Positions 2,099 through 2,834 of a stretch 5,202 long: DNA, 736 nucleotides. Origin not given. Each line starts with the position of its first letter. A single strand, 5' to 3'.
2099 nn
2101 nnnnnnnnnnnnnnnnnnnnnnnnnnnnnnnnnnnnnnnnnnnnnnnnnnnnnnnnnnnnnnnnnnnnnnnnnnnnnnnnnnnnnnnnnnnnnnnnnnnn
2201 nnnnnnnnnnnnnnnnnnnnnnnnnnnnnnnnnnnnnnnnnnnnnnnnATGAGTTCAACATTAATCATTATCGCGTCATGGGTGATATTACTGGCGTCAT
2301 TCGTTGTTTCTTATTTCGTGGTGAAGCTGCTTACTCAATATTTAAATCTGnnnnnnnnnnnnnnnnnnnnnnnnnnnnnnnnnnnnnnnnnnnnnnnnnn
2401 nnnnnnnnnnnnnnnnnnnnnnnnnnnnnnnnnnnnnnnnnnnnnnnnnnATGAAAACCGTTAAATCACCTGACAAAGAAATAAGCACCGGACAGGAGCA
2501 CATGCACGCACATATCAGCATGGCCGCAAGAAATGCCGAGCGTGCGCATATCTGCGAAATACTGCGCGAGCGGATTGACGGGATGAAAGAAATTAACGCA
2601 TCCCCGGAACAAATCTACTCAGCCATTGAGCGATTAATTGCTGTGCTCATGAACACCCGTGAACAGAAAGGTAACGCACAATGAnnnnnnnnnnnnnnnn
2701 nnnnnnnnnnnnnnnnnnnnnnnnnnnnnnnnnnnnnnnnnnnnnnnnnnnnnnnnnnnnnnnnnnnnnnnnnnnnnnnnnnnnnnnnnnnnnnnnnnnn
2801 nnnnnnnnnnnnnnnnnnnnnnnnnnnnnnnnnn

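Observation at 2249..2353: Unannotated 34-aa hydrophobic membrane peptide, translationally coupled inside the early operon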

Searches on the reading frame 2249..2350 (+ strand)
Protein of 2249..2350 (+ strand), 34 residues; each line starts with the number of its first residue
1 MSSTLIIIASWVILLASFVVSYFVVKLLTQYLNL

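Call 9: search_protein_families(library=pfam, proteins=[window:2249-2350:+], max_evalue=1)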
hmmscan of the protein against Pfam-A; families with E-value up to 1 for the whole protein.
seq(34 aa): 2 families
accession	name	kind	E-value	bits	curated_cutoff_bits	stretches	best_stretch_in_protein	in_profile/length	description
PF11346.13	DUF3149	-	0.17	11.9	23.2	1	12-26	20-34/40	Protein of unknown function (DUF3149)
PF15183.11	MRAP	-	0.54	10.7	27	1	5-28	37-59/89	Melanocortin-2 receptor accessory protein family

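Call 10: search_protein_families(library=phrogs, proteins=[window:2249-2350:+], max_evalue=1)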
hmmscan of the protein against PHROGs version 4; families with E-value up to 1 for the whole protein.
seq(34 aa): 2 families
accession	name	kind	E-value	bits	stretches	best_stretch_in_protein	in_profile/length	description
phrog_5851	-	unknown function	0.34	11.9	1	4-21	5-22/64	-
phrog_32586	-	unknown function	0.71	10.9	0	3-15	4-16/53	-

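Call 11: search_protein_families(library=ncbifam, proteins=[window:2249-2350:+], max_evalue=10)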
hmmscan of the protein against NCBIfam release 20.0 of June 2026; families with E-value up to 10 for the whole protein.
seq(34 aa): 0 families

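Call 23: list_cluster_members(proteins=[window:2249-2350:+, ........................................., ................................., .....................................])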
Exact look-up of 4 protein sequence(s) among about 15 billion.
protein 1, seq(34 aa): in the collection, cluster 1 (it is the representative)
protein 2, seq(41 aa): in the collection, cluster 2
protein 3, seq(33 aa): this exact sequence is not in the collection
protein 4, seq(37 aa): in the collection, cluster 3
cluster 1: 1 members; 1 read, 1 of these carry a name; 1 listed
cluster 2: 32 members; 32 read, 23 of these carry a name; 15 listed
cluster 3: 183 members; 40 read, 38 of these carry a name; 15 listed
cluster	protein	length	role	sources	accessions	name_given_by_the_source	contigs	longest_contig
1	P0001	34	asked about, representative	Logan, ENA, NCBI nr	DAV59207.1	MAG TPA: hypothetical protein [Caudoviricetes sp.]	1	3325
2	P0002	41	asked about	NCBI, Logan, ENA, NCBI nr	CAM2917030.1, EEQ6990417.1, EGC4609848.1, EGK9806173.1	hypothetical protein JZO92_000015 [Escherichia coli] | hypothetical protein [Escherichia coli]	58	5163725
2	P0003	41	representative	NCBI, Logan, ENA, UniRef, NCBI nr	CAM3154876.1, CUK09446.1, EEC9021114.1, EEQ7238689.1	hypothetical protein [Escherichia coli] | Uncharacterized protein n=1 Tax=Escherichia coli TaxID=562 RepID=A0A828PBY8_ECOLX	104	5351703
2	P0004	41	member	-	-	hypothetical protein V8X51_001071 [Escherichia coli] | hypothetical protein | Uncharacterized protein n=1 Tax=Escherichia coli TaxID=562 RepID=A0A0A0G379_ECOLX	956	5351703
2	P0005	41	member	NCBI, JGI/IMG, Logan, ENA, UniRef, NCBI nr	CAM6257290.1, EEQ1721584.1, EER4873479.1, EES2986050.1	TPA: hypothetical protein HIP13_002868 [Escherichia coli] | hypothetical protein | Uncharacterized protein n=1 Tax=Escherichia coli TaxID=562 RepID=A0AB73V1S4_ECOLX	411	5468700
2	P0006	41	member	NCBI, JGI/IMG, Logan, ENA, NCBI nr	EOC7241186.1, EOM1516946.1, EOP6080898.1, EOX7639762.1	hypothetical protein [Escherichia coli] | hypothetical protein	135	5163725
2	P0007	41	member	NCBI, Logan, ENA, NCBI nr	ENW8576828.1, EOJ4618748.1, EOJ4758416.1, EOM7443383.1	TPA: hypothetical protein ACG45W_000492 [Escherichia coli] | hypothetical protein [Escherichia coli]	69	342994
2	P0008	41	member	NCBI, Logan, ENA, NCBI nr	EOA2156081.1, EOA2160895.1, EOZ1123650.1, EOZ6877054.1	hypothetical protein ACHU4O_003324 [Escherichia coli] | hypothetical protein [Escherichia coli]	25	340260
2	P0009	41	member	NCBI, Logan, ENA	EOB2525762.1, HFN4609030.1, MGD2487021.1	hypothetical protein ACIRRB_002584 [Escherichia coli]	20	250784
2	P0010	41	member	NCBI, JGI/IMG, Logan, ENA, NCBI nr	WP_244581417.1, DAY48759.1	hypothetical protein [Escherichia coli]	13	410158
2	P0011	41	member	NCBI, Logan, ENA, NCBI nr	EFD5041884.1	hypothetical protein F0294_19375 [Escherichia coli] | hypothetical protein [Escherichia coli]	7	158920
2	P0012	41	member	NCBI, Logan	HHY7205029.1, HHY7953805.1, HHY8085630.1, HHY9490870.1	TPA: hypothetical protein ACV776_004194 [Escherichia coli]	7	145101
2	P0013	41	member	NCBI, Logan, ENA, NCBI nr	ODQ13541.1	hypothetical protein BGK51_03335 [Shigella sp. FC569]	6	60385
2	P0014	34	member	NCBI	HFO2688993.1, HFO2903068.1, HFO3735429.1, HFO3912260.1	TPA: hypothetical protein ACHK2F_005402, partial [Escherichia coli]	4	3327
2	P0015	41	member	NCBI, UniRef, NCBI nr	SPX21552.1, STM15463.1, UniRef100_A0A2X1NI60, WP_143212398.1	Uncharacterised protein [Escherichia coli] | Uncharacterized protein n=1 Tax=Escherichia coli TaxID=562 RepID=A0A2X1NI60_ECOLX | hypothetical protein [Escherichia coli]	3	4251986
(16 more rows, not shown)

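Call 38: find_encoding_contigs(protein=window:2249-2350:+, flank=3000)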
Protein seq(34 aa) (34 aa): 2 contigs read that carry it; 2 places shown.
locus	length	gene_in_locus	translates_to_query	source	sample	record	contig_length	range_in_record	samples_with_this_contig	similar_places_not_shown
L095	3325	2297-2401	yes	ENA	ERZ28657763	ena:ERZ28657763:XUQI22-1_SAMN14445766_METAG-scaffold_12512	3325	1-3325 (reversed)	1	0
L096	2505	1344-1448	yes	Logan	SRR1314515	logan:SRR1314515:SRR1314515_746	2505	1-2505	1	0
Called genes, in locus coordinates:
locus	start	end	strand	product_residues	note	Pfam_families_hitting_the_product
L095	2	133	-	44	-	?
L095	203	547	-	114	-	-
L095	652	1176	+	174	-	PF10743:Phage_Cox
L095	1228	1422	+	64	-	-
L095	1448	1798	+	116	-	PF15958:DUF4761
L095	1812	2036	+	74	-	-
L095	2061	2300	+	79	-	PF15946:DUF4754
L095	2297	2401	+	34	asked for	-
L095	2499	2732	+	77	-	-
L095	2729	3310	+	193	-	PF16473:Rv2179c-like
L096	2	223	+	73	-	?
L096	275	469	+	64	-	-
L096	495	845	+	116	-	PF15958:DUF4761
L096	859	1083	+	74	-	-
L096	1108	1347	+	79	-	PF15946:DUF4754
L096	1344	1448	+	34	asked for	-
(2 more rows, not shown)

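Call 69: search_dna_similar(query=window:2249-2350:+, collection=phages, mode=protein, max_evalue=10, max_rows=20)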
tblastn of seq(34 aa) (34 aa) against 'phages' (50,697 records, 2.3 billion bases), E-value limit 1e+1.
No match.

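Call 81: search_protein_families(library=padloc, proteins=[window:2249-2350:+], max_evalue=0.1)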
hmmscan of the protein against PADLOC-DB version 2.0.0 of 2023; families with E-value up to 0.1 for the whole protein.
seq(34 aa): 0 families

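Call 93: search_protein_representatives(alignment_id=A6)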
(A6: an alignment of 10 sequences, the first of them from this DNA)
Query: 10 sequences, 37 profile positions. Proteins with E-value up to 0.001 (for the whole library): 16; up to 1e-10: 3; up to 1e-30: 0. The best 16 are listed.
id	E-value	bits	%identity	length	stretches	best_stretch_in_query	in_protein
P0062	1.7e-17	79.3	-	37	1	1-37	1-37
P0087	2.8e-16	75.3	-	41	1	1-37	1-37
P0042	1.8e-12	63.1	-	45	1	1-33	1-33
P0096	6.7e-09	51.7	-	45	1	1-34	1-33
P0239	1.9e-08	50.3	-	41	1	1-37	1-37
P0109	5.5e-08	48.8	-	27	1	1-27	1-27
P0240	1.7e-07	47.2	-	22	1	16-37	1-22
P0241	2.0e-07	47.0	-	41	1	1-37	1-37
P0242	3.2e-07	46.4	-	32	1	1-25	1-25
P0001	4.7e-07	45.8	-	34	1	1-30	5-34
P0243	1.7e-05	40.8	-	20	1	18-36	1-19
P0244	1.7e-05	40.8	-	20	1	18-37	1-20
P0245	2.7e-05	40.2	-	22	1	1-22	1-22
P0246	7.7e-05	38.7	-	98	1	10-33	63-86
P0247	8.2e-05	38.6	-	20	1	18-37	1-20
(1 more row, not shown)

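Call 109: search_solved_structures(query=A6, max_evalue=10)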
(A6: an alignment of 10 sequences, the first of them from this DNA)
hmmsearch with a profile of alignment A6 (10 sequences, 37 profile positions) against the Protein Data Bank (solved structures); distinct sequences matched with E-value up to 10: 1.
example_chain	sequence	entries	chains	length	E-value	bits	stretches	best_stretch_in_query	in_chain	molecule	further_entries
5fgn_A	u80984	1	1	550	2.8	11.3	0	12-22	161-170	lipooligosaccharide phosphoethanolamine transferase A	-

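Call 115: predict_structure(alignment_id=A6)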
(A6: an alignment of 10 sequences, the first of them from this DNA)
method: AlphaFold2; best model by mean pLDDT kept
length: 34 residues; sequences in the alignment: 10
mean_pLDDT: 90.4   pTM: 0.44
mean pLDDT of the five models: 90.4, 89.8, 89.2, 89.2, 86.7
residues with pLDDT >= 90: 27; 70-90: 4; 50-70: 2; < 50: 1
segments of 3 or more residues with pLDDT < 50: none
pLDDT, mean of each block of 10 residues (from residue 1): 89 97 93 71
secondary structure, 60 per line:
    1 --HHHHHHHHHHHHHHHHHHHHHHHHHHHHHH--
elements in order: H3-32

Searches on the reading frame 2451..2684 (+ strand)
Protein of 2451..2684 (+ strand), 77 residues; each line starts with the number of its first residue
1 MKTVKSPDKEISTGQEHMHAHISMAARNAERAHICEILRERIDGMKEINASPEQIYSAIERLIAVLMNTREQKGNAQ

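Call 9: search_protein_families(library=pfam, proteins=[window:2451-2684:+], max_evalue=1)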
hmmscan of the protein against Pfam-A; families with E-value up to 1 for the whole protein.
window:2451-2684:+ (77 aa): 0 families

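Call 10: search_protein_families(library=phrogs, proteins=[window:2451-2684:+], max_evalue=1)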
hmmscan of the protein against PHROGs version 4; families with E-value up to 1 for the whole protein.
window:2451-2684:+ (77 aa): 2 families
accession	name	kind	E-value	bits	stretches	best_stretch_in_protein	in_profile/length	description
phrog_22206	-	unknown function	2.4e-25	89.4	1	1-76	1-76/76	-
phrog_12723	-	unknown function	3.8e-11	43.9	1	20-64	18-62/74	-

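Call 13: search_dna_similar(query=window:2451-2684:+, collection=phages, mode=protein, max_rows=40, max_evalue=0.001)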
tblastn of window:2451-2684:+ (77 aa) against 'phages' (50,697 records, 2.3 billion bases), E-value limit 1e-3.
Records with a match: 15; places in all: 15; records where one place covers at least 80% of the query: 0.
Best place of each record, by identity: <60% 15.
By first word of the organism name: Klebsiella 15.
By host as written in the record: Klebsiella pneumoniae 12; Klebsiella pneumoniae ST16-OXA48 2; Homo sapiens 1.
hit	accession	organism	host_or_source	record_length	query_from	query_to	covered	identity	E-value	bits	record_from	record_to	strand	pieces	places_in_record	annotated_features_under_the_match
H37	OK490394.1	Klebsiella phage Kp4845-1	Klebsiella pneumoniae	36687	22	64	56%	53.5%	2e-6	49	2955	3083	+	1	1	record has no annotation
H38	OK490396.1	Klebsiella phage Kp4846-1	Klebsiella pneumoniae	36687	22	64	56%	53.5%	2e-6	49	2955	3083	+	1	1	record has no annotation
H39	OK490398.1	Klebsiella phage Kp4847-1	Klebsiella pneumoniae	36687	22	64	56%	53.5%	2e-6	49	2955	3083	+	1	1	record has no annotation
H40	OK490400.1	Klebsiella phage Kp4848-1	Klebsiella pneumoniae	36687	22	64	56%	53.5%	2e-6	49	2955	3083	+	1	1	record has no annotation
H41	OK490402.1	Klebsiella phage Kp4849-1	Klebsiella pneumoniae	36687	22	64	56%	53.5%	2e-6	49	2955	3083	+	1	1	record has no annotation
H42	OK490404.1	Klebsiella phage Kp4850-1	Klebsiella pneumoniae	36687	22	64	56%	53.5%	2e-6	49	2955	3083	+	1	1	record has no annotation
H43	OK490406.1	Klebsiella phage Kp4851-1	Klebsiella pneumoniae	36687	22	64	56%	53.5%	2e-6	49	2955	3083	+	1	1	record has no annotation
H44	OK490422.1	Klebsiella phage Kp4867-1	Klebsiella pneumoniae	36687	22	64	56%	53.5%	2e-6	49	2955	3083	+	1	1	record has no annotation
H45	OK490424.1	Klebsiella phage Kp4868-1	Klebsiella pneumoniae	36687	22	64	56%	53.5%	2e-6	49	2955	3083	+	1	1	record has no annotation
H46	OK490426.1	Klebsiella phage Kp4869-1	Klebsiella pneumoniae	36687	22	64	56%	53.5%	2e-6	49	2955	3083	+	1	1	record has no annotation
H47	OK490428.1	Klebsiella phage Kp4870-1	Klebsiella pneumoniae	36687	22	64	56%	53.5%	2e-6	49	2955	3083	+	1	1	record has no annotation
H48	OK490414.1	Klebsiella phage Kp4861-1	Klebsiella pneumoniae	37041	22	64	56%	51.2%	2e-5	46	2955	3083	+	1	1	record has no annotation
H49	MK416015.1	Klebsiella phage ST16-OXA48phi5.4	Klebsiella pneumoniae ST16-OXA48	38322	22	64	56%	51.2%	2e-5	46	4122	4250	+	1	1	hypothetical protein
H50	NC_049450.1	Klebsiella phage ST16-OXA48phi5.4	Klebsiella pneumoniae ST16-OXA48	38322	22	64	56%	51.2%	2e-5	46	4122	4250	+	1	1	hypothetical protein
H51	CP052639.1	Klebsiella pneumoniae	Homo sapiens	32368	22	63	55%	50.0%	2e-4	43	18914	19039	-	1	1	hypothetical protein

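Call 16: get_annotated_region(hit=H50, flank=3000)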
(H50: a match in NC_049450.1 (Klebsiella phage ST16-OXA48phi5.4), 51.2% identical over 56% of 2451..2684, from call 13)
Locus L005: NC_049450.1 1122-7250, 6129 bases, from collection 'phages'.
description: Klebsiella phage ST16-OXA48phi5.4, complete genome.
organism: Klebsiella phage ST16-OXA48phi5.4 (NCBI taxid 2510483)
taxonomy: Viruses; Duplodnaviria; Heunggongvirae; Uroviricota; Caudoviricetes; Peduoviridae; Reipivirus; Reipivirus ST16OXA48phi54
host: Klebsiella pneumoniae ST16-OXA48; source: -; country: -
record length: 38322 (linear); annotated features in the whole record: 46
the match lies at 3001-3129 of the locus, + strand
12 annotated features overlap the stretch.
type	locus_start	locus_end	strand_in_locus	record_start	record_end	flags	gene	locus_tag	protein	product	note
CDS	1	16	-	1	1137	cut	-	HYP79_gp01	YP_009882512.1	sensor domain-containing diguanylate cyclase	-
CDS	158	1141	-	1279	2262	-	-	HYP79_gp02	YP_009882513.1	integrase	-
CDS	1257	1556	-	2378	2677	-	-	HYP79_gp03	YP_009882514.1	transcriptional regulator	-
CDS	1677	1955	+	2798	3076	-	-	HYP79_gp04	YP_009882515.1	Cox-like excisionase and repressor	Regulatory phage protein cox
CDS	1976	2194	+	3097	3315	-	-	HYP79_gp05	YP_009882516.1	hypothetical protein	hypothetical protein, DUF4761 domain-containing protein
CDS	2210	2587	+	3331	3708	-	-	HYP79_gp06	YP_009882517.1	hypothetical protein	-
CDS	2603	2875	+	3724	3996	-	-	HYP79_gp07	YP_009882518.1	hypothetical protein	-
CDS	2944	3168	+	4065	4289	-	-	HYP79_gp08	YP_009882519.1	hypothetical protein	-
CDS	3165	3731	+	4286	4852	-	-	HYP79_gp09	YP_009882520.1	3'-5' exoribonuclease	-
CDS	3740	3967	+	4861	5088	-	-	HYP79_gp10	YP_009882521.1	hypothetical protein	-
CDS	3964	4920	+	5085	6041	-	-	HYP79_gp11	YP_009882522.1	DNA methyltransferase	-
CDS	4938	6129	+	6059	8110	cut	-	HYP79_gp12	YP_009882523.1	nicking at origin of replication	gp36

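Call 54: find_related_loci(query=window:2451-2681:+, collection=viral_contigs, flank=1500)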
Query window:2451-2681:+ (77 aa) in viral_contigs; peptide patterns used: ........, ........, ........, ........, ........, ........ (x = any residue, [..] = any of these).
5 stretches matched a pattern, but none encodes a relative of the query by tblastn (E <= 1e-3).

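Call 81: search_protein_families(library=padloc, proteins=[window:2451-2681:+], max_evalue=0.1)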
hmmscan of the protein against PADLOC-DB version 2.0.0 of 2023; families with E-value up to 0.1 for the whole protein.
window:2451-2681:+ (77 aa): 0 families

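Call 102: search_protein_families(library=pfam, proteins=[L005:2210-2584:+, L005:2603-2872:+, L005:2944-3165:+, window:2451-2681:+], max_evalue=1)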
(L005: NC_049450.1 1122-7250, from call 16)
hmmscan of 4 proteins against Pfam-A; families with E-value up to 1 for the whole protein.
L005:2210-2584:+ (125 aa): 0 families

L005:2603-2872:+ (90 aa): 0 families

L005:2944-3165:+ (74 aa): 1 family
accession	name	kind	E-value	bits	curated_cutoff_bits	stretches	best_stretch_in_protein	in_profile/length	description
PF02861.25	Clp_N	-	0.15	12.7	20.7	1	32-59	19-50/53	Clp amino terminal domain, pathogenicity island component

window:2451-2681:+ (77 aa): 0 families
